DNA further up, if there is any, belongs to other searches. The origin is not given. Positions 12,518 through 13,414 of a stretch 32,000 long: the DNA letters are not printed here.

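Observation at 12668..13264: An unrecognised methionine-rich single-pass membrane protein is wedged between aroB and gatC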

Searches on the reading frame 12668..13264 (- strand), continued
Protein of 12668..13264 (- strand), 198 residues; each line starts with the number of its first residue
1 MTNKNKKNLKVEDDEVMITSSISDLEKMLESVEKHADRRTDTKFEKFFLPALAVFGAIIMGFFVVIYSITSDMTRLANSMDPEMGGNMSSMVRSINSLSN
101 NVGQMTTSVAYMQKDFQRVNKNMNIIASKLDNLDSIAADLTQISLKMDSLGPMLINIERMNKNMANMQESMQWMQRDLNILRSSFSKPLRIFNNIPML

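Call 29: search_protein_families(library=pfam, proteins=[L050:52-4053:+, L050:4157-4753:+, L050:4897-5592:+, L053:5027-5695:+, L071:3108-4361:+, L056:3568-4650:+, L056:5309-5959:+, L030:2197-2832:+, L063:3274-3915:+, L063:3919-5193:+], max_evalue=0.001)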
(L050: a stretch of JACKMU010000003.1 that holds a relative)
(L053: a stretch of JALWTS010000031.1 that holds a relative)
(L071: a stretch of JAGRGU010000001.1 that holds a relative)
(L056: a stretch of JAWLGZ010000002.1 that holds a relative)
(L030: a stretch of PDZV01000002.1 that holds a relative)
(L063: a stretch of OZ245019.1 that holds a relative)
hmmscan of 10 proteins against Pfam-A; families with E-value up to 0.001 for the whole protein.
L050:52-4053:+ (1333 aa): 3 families
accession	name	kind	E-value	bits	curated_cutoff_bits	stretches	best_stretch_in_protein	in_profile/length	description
PF00873.25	ACR_tran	-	1.5e-141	473.6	28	1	1-1038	19-1015/1021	AcrB/AcrD/AcrF family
PF03176.21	MMPL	-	5.3e-08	32.6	20.5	1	224-491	33-306/333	MMPL family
PF02355.23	SecD_SecF_C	-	1.2e-05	25.3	20.5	1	330-454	30-154/189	Protein export membrane protein SecD/SecF, C-terminal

L050:4157-4753:+ (198 aa): 0 families

L050:4897-5592:+ (231 aa): 5 families
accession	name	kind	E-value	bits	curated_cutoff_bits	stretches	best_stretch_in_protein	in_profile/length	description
PF01656.29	CbiA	-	1.5e-13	51.2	25.4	1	23-200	3-123/125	CobQ/CobB/MinD/ParA nucleotide binding domain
PF09140.17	MipZ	-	1.4e-11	44.6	20.7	1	20-79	2-62/262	ATPase MipZ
PF13614.12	AAA_31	-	2.7e-10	40.9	27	1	22-71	5-54/177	AAA domain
PF10609.15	ParA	-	1.7e-07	31.4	27.1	1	20-56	5-41/246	NUBPL iron-transfer P-loop NTPase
PF02374.21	ArsA_ATPase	-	0.00023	20.9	24.3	1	26-67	8-49/305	Anion-transporting ATPase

L053:5027-5695:+ (222 aa): 1 family
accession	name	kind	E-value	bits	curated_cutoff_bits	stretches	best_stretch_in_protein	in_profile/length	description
PF03625.19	DUF302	-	1.7e-11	44.3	23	1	124-184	3-62/63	Domain of unknown function DUF302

L071:3108-4361:+ (417 aa): 0 families

L056:3568-4650:+ (360 aa): 1 family
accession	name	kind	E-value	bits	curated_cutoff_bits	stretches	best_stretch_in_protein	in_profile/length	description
PF14371.13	DUF4412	-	0.00022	21.5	21.6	0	319-344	166-191/191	Domain of unknown function (DUF4412)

L056:5309-5959:+ (216 aa): 8 families
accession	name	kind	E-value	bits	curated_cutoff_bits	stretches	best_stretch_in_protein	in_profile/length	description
PF07719.23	TPR_2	-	5.8e-07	29.6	27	0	149-176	1-28/34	Tetratricopeptide repeat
PF13432.12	TPR_16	-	1e-06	29.5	32.7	1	123-174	5-56/65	Tetratricopeptide repeat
PF14559.12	TPR_19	-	1.5e-06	28.8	25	1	128-174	4-50/68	Tetratricopeptide repeat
PF13414.12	TPR_11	-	1.1e-05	25.5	26.8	1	129-163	8-42/42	TPR repeat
PF00515.34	TPR_1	-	1.8e-05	24.8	27.8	0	149-175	1-27/34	Tetratricopeptide repeat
PF13424.12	TPR_12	-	0.00074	20.1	30.1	0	131-175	26-71/77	Tetratricopeptide repeat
PF13371.12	TPR_9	-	0.00074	19.9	35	0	126-176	6-56/73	Tetratricopeptide repeat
PF13428.12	TPR_14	-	0.0009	20.2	23.5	0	119-156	5-42/44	Tetratricopeptide repeat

L030:2197-2832:+ (211 aa): 1 family
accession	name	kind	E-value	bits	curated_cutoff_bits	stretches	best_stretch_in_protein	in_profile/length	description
PF14371.13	DUF4412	-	9.3e-05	22.7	21.6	0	48-147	14-115/191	Domain of unknown function (DUF4412)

L063:3274-3915:+ (213 aa): 1 family
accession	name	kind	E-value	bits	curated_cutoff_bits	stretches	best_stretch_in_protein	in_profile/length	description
PF07969.17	Amidohydro_3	-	3.7e-20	73.3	29.7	1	79-210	1-138/472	Amidohydrolase family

L063:3919-5193:+ (424 aa): 2 families
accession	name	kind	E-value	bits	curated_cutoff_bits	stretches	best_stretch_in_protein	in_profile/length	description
PF07969.17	Amidohydro_3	-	1.1e-38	134.4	29.7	1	48-360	177-472/472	Amidohydrolase family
PF01979.26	Amidohydro_1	-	5.5e-16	59.2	25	1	28-358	46-344/345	Amidohydrolase family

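Call 32: find_encoding_contigs(protein=P0060, flank=5000, max_places=2)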
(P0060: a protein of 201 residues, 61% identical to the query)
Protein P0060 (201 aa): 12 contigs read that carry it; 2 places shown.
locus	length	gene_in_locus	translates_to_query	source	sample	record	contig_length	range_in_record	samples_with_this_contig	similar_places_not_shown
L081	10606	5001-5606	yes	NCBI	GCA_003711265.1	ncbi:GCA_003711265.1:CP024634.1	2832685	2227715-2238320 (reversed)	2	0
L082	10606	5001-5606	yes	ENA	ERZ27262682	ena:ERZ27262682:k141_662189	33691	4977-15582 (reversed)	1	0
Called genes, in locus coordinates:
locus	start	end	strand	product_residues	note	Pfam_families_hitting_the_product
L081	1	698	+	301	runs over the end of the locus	-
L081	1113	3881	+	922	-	PF00133:tRNA-synt_1, PF09334:tRNA-synt_1g, PF13603:tRNA-synt_1_2, PF01406:tRNA-synt_1e, PF01921:tRNA-synt_1f (weak), PF08264:Anticodon_1, PF06827:zf-FPG_IleRS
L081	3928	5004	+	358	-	PF00465:Fe-ADH (weak), PF13685:Fe-ADH_2, PF01761:DHQ_synthase, PF24621:DHQS_C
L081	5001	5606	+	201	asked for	-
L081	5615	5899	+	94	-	PF02686:GatC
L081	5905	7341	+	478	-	PF01425:Amidase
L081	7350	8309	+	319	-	PF02463:SMC_N (faint), PF13304:AAA_21, PF13175:AAA_15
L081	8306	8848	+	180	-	PF11536:DUF3226 (weak)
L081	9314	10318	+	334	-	PF05598:DUF772, PF01609:DDE_Tnp_1, PF13359:DDE_Tnp_4, PF13751:DDE_Tnp_1_6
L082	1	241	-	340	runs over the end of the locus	PF04055:Radical_SAM, PF13353:Fer4_12 (weak), PF06463:Mob_synth_C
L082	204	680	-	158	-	PF01967:MoaC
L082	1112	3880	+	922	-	PF00133:tRNA-synt_1, PF09334:tRNA-synt_1g, PF13603:tRNA-synt_1_2, PF01406:tRNA-synt_1e, PF01921:tRNA-synt_1f (weak), PF08264:Anticodon_1, PF06827:zf-FPG_IleRS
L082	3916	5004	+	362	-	PF00465:Fe-ADH (weak), PF13685:Fe-ADH_2, PF01761:DHQ_synthase, PF24621:DHQS_C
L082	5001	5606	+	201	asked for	-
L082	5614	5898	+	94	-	PF02686:GatC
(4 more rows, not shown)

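Call 33: find_encoding_contigs(protein=P0027, flank=5000, max_places=2)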
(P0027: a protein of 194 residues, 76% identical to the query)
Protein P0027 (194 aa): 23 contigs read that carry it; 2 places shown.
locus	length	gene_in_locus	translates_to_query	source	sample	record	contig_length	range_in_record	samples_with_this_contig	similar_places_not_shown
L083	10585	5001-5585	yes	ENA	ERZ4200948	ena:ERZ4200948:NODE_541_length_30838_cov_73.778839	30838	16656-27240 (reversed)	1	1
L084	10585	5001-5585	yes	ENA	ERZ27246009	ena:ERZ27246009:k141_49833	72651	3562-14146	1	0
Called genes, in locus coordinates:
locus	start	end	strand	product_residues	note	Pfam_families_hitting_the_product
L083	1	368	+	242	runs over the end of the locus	PF01479:S4, PF00849:PseudoU_synth_2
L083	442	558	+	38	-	-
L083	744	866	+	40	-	-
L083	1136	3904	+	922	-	PF00133:tRNA-synt_1, PF09334:tRNA-synt_1g, PF13603:tRNA-synt_1_2, PF01406:tRNA-synt_1e (weak), PF01921:tRNA-synt_1f (weak), PF08264:Anticodon_1, PF06827:zf-FPG_IleRS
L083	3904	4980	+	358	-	PF00465:Fe-ADH (weak), PF13685:Fe-ADH_2, PF01761:DHQ_synthase, PF24621:DHQS_C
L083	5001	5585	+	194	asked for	-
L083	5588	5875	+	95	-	PF02686:GatC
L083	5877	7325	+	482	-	PF01425:Amidase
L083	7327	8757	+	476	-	PF02934:GatB_N, PF02637:GatB_Yqey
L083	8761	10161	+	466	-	PF02696:SelO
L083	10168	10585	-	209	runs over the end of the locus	PF02163:Peptidase_M50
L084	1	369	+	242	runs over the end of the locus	PF01479:S4, PF00849:PseudoU_synth_2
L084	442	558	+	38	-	-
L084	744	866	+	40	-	-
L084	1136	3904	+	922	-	PF00133:tRNA-synt_1, PF09334:tRNA-synt_1g, PF13603:tRNA-synt_1_2, PF01406:tRNA-synt_1e (weak), PF01921:tRNA-synt_1f (weak), PF08264:Anticodon_1, PF06827:zf-FPG_IleRS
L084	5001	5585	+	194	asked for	-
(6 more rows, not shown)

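Call 34: find_encoding_contigs(protein=P0085, flank=5000, max_places=2)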
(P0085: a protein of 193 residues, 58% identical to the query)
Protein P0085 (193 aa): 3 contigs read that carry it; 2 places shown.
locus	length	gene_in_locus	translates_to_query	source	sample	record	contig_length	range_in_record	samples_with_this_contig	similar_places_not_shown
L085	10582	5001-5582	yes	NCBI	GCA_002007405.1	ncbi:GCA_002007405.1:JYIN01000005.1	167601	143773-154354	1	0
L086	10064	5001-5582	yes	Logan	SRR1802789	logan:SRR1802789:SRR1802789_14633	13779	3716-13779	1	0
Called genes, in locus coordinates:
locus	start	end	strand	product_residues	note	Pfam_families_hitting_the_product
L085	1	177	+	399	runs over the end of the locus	PF00579:tRNA-synt_1b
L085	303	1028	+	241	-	PF01479:S4 (weak), PF00849:PseudoU_synth_2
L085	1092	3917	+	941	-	PF00133:tRNA-synt_1, PF09334:tRNA-synt_1g, PF13603:tRNA-synt_1_2, PF01406:tRNA-synt_1e (weak), PF01921:tRNA-synt_1f (weak), PF08264:Anticodon_1, PF06827:zf-FPG_IleRS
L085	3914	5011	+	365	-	PF13685:Fe-ADH_2, PF01761:DHQ_synthase, PF24621:DHQS_C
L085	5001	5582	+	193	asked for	-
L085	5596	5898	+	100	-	PF02686:GatC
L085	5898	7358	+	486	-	PF01425:Amidase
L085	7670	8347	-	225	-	PF00005:ABC_tran, PF02463:SMC_N (faint)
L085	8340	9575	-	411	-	PF12704:MacB_PCD, PF02687:FtsX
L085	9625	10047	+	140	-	PF06146:PsiE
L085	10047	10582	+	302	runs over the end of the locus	PF02606:LpxK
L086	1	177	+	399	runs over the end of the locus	PF00579:tRNA-synt_1b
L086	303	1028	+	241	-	PF01479:S4 (weak), PF00849:PseudoU_synth_2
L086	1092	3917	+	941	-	PF00133:tRNA-synt_1, PF09334:tRNA-synt_1g, PF13603:tRNA-synt_1_2, PF01406:tRNA-synt_1e (weak), PF01921:tRNA-synt_1f (weak), PF08264:Anticodon_1, PF06827:zf-FPG_IleRS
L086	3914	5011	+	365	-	PF13685:Fe-ADH_2, PF01761:DHQ_synthase, PF24621:DHQS_C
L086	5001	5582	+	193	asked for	-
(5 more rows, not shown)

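Call 35: search_protein_families(library=pfam, proteins=[L016:983-1897:+, L017:2983-3840:+, L031:1538-2320:+, L022:258-980:+, L011:1189-2010:+, L050:4157-4753:+, L071:2482-3081:+, L071:3108-4361:+, L027:7648-8412:+, L063:399-1001:+], max_evalue=1)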
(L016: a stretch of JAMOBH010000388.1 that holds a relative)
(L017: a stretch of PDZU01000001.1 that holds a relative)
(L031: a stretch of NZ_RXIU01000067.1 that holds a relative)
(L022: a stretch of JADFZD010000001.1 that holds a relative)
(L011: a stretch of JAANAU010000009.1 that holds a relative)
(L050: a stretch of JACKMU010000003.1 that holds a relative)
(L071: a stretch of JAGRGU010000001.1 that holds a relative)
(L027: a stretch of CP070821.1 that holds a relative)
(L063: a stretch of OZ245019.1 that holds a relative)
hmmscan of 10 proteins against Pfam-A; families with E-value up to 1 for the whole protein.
L016:983-1897:+ (304 aa): 0 families

L017:2983-3840:+ (285 aa): 0 families

L031:1538-2320:+ (260 aa): 0 families

L022:258-980:+ (240 aa): 1 family
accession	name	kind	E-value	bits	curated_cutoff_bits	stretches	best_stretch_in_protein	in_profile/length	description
PF12361.13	DBP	-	0.034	14.3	27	1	119-180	63-123/304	Duffy-antigen binding protein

L011:1189-2010:+ (273 aa): 1 family
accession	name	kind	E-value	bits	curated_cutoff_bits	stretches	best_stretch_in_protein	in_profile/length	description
PF04360.17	Serglycin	-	0.0022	18.4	30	1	245-265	92-112/149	Serglycin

L050:4157-4753:+ (198 aa): 0 families

L071:2482-3081:+ (199 aa): 0 families

L071:3108-4361:+ (417 aa): 1 family
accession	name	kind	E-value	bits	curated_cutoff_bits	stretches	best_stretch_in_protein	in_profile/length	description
PF09477.16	Type_III_YscG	-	0.081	13.4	32.1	0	250-286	62-97/116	Bacterial type III secretion system chaperone protein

L027:7648-8412:+ (254 aa): 2 families
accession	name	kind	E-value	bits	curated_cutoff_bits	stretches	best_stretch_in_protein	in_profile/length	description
PF05505.17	Ebola_NP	-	0.47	9.1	25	1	79-158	329-409/753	Ebola nucleoprotein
PF02601.20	Exonuc_VII_L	-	0.48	10.3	35.9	1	82-204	145-273/315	Exonuclease VII, large subunit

L063:399-1001:+ (200 aa): 0 families
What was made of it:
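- Tried and rejected: Pfam on the secreted low-complexity neighbours (c6, c11, c13, c19, c22) gave nothing (call 35).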

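Call 36: search_protein_families(library=ncbifam, proteins=[L050:52-4053:+, L050:4897-5592:+, L030:5149-5820:+, L053:5027-5695:+, L030:2197-2832:+, L050:8787-10619:-, L078:3276-4466:+, L027:4220-4744:+, L050:4157-4753:+, L056:3568-4650:+], max_evalue=0.001)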
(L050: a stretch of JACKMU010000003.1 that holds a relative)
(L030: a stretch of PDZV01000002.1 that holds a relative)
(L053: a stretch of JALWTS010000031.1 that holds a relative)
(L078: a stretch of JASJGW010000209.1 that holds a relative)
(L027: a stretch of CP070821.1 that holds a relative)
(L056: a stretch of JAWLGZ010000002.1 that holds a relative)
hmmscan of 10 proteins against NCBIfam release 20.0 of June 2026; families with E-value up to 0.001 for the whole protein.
L050:52-4053:+ (1333 aa): 17 families
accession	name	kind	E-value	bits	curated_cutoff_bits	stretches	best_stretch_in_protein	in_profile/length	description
NF033617.1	RND_permease_2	subfamily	2.1e-125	420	1250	1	2-1037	19-1001/1009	multidrug efflux RND transporter permease subunit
NF000282.2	RND_permease_1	subfamily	2.9e-96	323.5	1250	1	1-1038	18-1022/1029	multidrug efflux RND transporter permease subunit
TIGR00915.1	2A0602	subfamily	1.3e-77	261.6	940.35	1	1-1041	19-1026/1050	efflux RND transporter permease subunit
NF007905.0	PRK10614.1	equivalog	1.8e-75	254.3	1774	1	2-1038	22-1003/1025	multidrug efflux RND transporter permease subunit MdtC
TIGR00914.1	2A0601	subfamily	1.5e-70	238.2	701.45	1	4-1039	26-1031/1051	CusA/CzcA family heavy metal efflux RND transporter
NF007798.0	PRK10503.1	equivalog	1.4e-65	221.6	1584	1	2-1038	31-1017/1040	MdtB/MuxB family multidrug efflux RND transporter permease subunit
NF007133.0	PRK09579.1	equivalog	4.1e-58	196.8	1763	2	14-525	34-522/1017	multidrug efflux RND transporter permease subunit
NF007131.0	PRK09577.1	equivalog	1.6e-54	185.1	1768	1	1-1039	19-1018/1045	multidrug efflux RND transporter permease subunit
NF007842.1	PRK10555.1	equivalog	5.1e-53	180.2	1854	1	2-1037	20-1020/1036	multidrug efflux RND transporter permease AcrD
NF000037.1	RND_perm_OqxB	exception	5.9e-41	140.2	2200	1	2-1034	22-1025/1050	multidrug efflux RND transporter permease subunit OqxB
NF011706.2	PRK15127.1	equivalog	6.4e-35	120.3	2150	2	1-487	19-494/1049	multidrug efflux RND transporter permease subunit AcrB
TIGR00916.1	2A0604s01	subfamily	1.7e-09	37.7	148.6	1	270-452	25-207/231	SecD/SecF family protein translocase subunit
TIGR00921.1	2A067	subfamily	1.2e-07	30.2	351.9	2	327-485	576-730/733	hydrophobe/amphiphile efflux-3 (HAE3) family transporter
TIGR00966.2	transloc_SecF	equivalog_domain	6.1e-07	29.2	160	1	324-452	117-245/279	protein translocase subunit SecF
TIGR03480.1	HpnN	hypoth_equivalog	1.1e-05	23.6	751.85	1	333-485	271-419/862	hopanoid biosynthesis associated RND transporter like protein HpnN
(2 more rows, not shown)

L050:4897-5592:+ (231 aa): 8 families
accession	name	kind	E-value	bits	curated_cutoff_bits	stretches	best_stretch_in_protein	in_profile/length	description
NF041546.1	ParA_partition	equivalog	2e-36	125.5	180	1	23-220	4-202/203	ParA family partition ATPase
TIGR03371.1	cellulose_yhjQ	equivalog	1.4e-10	41.1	157.85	1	22-62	5-45/246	cellulose biosynthesis protein BcsQ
TIGR03453.1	partition_RepA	equivalog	1.1e-08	34.4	348.45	1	22-68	108-154/387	plasmid partitioning protein RepA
TIGR01968.1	minD_bact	equivalog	1.6e-06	27.7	212.9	1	20-56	3-39/261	septum site-determining protein MinD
NF010443.0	PRK13869.1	subfamily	4.8e-06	25.6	446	1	21-69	124-172/405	plasmid-partitioning protein RepA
NF041136.1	MrpORP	equivalog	1.8e-05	24.2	450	1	22-56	9-43/365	iron-sulfur cluster carrier protein MrpORP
TIGR01969.1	minD_arch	subfamily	3.3e-05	23.2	201.75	0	20-56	2-38/251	cell division ATPase MinD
NF010340.0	PRK13768.1-2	equivalog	0.00087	19.1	293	0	19-60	5-44/265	GTPase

L030:5149-5820:+ (223 aa): 10 families
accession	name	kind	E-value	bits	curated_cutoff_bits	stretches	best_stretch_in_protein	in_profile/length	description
NF041546.1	ParA_partition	equivalog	9.3e-40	136.3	180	1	4-205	3-202/203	ParA family partition ATPase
TIGR03371.1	cellulose_yhjQ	equivalog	1.2e-13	51.1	157.85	2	4-44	5-45/246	cellulose biosynthesis protein BcsQ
TIGR03453.1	partition_RepA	equivalog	1.8e-11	43.5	348.45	1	4-62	108-166/387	plasmid partitioning protein RepA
TIGR01968.1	minD_bact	equivalog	2.3e-08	33.7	212.9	1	2-38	3-39/261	septum site-determining protein MinD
NF010443.0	PRK13869.1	subfamily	3.1e-08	32.8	446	1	4-62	125-183/405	plasmid-partitioning protein RepA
TIGR01969.1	minD_arch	subfamily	1e-06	28.1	201.75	1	3-38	3-38/251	cell division ATPase MinD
TIGR01281.1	DPOR_bchL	equivalog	0.00011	21.7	345.15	0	9-41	8-40/268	ferredoxin:protochlorophyllide reductase (ATP-dependent) iron-sulfur ATP-binding protein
TIGR00345.1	GET3_arsA_TRC40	subfamily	0.00035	20.2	135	1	9-48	5-44/299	TRC40/GET3/ArsA family transport-energizing ATPase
NF047398.1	AAA_KGGVGR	domain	0.00058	20.2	90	1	6-41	8-43/190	KGGVGR-motif variant AAA ATPase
NF041136.1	MrpORP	equivalog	0.00075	18.9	450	0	8-38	13-43/365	iron-sulfur cluster carrier protein MrpORP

L053:5027-5695:+ (222 aa): 0 families

L030:2197-2832:+ (211 aa): 0 families

L050:8787-10619:- (610 aa): 0 families

L078:3276-4466:+ (396 aa): 73 families (the best 25 are shown)
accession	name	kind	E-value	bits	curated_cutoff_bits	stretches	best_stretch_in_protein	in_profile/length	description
TIGR04051.1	rSAM_NirJ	equivalog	1.1e-192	639.7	515.45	1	25-377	1-353/354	heme d1 biosynthesis radical SAM protein NirJ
TIGR04054.1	rSAM_NirJ1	equivalog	5e-125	417.1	650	1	24-377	34-387/387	putative heme d1 biosynthesis radical SAM protein NirJ1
TIGR04546.1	rSAM_ahbC_deAc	equivalog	1.8e-115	385.9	650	1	26-377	39-390/390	12,18-didecarboxysiroheme deacetylase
TIGR04347.1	pseudo_SAM_Halo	equivalog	6.7e-109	364.7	525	1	25-377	37-390/390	TIGR04347 family pseudo-SAM/SPASM protein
TIGR04545.1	rSAM_ahbD_hemeb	equivalog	3e-61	207.7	500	2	28-215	2-190/339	heme b synthase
TIGR04053.2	TIGR04053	equivalog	5.2e-61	206.9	395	1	27-371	9-363/366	TIGR04053 family radical SAM/SPASM domain-containing protein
TIGR04055.1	rSAM_NirJ2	equivalog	5.1e-50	170.8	500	2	27-212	1-186/326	putative heme d1 biosynthesis radical SAM protein NirJ2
TIGR04303.1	GeoRSP_rSAM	equivalog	7.5e-38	130.9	400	1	28-371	7-325/325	GeoRSP system radical SAM/SPASM protein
TIGR02109.1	PQQ_syn_pqqE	equivalog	3.2e-34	118.5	381.35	1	28-376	9-336/358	pyrroloquinoline quinone biosynthesis protein PqqE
NF045574.1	sacti_mat_StsB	exception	2.2e-33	115.8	625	1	13-209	83-278/466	StsB family radical SAM/SPASM domain sactipeptide maturase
TIGR04250.1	SCM_rSAM_ScmE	equivalog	2.2e-32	112.4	400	1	32-362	9-337/358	SynChlorMet cassette radical SAM/SPASM protein ScmE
NF050035.1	rSAM_WgK_link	exception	2.5e-32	112.3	650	1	30-375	13-366/367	radical SAM/SPASM peptide maturase WgkB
TIGR03962.1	mycofact_rSAM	equivalog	8.8e-32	110.6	265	1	28-375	14-336/339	mycofactocin radical SAM maturase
TIGR04133.1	rSAM_w_lipo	hypoth_equivalog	1e-31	110.2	425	1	28-225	26-227/350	TIGR04133 family radical SAM/SPASM protein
TIGR03913.1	rad_SAM_trio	equivalog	5.8e-29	100.8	591.75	1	28-372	21-354/477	GDL motif peptide-associated radical SAM/SPASM maturase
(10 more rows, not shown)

L027:4220-4744:+ (174 aa): 2 families
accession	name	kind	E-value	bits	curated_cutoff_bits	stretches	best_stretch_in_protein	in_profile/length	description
NF040707.3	Siroheme_Dcarb_AhbB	equivalog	1.8e-50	170.4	125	1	25-172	1-146/146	siroheme decarboxylase subunit beta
NF040708.3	Siroheme_Dcarb_AhbA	equivalog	6.1e-19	68.2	140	1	22-143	1-116/144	siroheme decarboxylase subunit alpha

L050:4157-4753:+ (198 aa): 0 families

L056:3568-4650:+ (360 aa): 0 families
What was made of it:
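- In one gammaproteobacterial group the gene follows nirDLGH-nirJ (call 36). An RND pump is encoded in the clusters (calls 29, 36). The RND pump scores higher on multidrug-type models than on CusA/CzcA, and is below cut-off for all of them (call 36).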
